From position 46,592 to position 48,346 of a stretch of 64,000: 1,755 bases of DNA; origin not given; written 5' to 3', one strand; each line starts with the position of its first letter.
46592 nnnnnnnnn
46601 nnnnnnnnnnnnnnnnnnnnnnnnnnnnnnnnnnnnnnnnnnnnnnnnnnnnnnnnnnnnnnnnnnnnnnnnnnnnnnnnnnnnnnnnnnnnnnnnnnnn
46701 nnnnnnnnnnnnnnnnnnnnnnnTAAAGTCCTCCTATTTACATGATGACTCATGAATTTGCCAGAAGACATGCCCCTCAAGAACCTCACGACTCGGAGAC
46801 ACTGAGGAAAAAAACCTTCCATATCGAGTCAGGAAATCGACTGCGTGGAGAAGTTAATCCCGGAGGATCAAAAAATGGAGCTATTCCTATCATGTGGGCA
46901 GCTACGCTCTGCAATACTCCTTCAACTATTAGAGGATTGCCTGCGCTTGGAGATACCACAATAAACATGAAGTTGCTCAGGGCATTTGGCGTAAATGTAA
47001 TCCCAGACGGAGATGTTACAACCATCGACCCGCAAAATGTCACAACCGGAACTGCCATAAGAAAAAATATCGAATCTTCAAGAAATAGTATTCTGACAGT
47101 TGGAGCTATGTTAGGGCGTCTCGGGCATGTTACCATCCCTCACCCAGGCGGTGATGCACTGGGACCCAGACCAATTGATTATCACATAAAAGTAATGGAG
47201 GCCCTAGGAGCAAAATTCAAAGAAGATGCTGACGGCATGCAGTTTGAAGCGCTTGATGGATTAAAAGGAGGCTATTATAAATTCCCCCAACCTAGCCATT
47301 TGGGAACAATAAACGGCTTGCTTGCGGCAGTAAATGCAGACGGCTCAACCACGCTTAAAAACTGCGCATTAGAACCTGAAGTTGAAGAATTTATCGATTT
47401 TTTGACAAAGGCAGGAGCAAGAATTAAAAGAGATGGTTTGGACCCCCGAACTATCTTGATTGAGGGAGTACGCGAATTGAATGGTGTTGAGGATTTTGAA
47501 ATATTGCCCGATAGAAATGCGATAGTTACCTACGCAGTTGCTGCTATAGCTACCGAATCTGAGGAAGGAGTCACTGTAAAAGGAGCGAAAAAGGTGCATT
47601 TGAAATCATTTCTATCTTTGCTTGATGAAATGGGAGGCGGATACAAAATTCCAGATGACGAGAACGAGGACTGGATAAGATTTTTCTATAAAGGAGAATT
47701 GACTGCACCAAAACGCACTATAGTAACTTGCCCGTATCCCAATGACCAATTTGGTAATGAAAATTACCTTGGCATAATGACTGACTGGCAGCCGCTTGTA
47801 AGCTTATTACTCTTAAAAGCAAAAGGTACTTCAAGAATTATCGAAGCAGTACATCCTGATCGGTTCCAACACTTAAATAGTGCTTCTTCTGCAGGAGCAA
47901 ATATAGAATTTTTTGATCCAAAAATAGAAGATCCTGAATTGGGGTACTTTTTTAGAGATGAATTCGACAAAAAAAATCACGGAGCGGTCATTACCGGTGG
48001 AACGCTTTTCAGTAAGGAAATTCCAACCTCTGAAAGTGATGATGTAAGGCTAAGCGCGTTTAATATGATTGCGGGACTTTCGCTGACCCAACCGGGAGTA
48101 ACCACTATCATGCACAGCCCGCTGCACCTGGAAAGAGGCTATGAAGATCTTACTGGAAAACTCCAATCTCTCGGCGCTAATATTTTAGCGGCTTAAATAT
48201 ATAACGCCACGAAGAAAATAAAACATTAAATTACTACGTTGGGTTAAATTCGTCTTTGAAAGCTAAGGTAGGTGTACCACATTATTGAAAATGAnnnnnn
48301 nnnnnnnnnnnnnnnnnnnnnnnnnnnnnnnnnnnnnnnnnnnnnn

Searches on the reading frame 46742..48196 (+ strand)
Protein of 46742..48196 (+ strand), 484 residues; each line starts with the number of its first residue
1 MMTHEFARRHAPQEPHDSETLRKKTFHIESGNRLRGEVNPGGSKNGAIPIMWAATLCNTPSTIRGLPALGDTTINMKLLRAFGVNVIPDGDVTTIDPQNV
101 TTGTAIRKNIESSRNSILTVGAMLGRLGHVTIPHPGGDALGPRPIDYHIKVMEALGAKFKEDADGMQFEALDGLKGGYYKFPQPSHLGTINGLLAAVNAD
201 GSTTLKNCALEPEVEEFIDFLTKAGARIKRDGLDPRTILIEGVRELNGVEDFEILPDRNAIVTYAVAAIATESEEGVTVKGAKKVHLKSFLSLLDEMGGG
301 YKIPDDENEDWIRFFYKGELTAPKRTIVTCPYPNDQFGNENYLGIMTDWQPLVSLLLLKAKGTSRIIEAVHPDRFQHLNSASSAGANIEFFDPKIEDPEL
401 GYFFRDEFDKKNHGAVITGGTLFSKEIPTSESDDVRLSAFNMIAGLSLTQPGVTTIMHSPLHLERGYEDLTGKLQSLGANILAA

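Call 25: find_encoding_contigs(protein=window:46742-48196:+, flank=10000, max_places=6)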
Protein window:46742-48196:+ (484 aa): no gene with exactly this product is on record in the collection.
